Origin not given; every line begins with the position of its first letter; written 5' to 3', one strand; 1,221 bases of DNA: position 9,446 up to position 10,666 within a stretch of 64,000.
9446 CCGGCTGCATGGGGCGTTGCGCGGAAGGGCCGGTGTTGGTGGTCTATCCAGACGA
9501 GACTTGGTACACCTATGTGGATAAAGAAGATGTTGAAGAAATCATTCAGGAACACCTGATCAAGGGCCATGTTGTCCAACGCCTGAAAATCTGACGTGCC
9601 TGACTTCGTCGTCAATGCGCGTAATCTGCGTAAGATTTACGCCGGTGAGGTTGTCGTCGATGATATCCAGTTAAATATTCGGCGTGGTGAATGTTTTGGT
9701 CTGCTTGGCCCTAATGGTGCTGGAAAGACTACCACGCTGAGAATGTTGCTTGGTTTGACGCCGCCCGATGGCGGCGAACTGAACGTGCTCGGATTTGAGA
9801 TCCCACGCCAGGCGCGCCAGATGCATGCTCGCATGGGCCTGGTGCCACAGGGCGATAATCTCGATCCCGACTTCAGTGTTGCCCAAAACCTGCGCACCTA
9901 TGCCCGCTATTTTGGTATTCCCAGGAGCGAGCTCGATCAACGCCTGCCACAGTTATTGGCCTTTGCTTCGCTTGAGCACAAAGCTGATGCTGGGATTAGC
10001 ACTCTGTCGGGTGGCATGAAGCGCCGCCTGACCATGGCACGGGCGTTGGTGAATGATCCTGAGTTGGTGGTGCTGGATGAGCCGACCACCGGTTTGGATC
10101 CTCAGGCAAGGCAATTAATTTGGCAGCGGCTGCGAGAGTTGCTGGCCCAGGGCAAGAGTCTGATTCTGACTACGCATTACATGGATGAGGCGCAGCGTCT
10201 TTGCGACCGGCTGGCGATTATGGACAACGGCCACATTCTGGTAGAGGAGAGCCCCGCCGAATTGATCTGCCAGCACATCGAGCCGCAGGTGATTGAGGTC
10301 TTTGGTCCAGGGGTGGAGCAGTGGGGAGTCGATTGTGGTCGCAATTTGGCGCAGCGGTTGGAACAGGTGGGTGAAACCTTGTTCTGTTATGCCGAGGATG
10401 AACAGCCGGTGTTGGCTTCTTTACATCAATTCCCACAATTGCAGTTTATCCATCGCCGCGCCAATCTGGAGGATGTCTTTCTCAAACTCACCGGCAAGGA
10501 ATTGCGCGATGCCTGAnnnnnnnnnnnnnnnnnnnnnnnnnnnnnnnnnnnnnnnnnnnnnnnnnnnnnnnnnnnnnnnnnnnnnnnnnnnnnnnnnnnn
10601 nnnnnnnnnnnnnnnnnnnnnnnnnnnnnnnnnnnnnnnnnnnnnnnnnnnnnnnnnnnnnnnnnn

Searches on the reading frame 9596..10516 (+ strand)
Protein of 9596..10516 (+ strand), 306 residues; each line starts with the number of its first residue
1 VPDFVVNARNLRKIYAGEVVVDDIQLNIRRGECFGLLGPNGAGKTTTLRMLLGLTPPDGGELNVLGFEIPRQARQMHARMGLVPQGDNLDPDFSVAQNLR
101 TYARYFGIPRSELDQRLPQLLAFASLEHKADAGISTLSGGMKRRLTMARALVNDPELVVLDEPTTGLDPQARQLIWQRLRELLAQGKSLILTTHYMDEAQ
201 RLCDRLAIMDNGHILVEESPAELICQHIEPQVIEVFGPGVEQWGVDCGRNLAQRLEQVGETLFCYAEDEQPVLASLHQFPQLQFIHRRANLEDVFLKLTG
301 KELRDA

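Call 70: search_protein_families(library=pfam, proteins=[window:9596-10516:+], max_evalue=0.00001)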
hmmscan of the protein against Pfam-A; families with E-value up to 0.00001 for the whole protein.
window:9596-10516:+ (306 aa): 2 families
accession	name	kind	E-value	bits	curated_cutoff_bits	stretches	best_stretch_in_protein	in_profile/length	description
PF00005.33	ABC_tran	-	1.9e-33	116.4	25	1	22-165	2-137/137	ABC transporter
PF13304.12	AAA_21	-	4.4e-12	47.1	27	1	134-194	235-298/304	AAA domain, putative AbiEii toxin, Type IV TA system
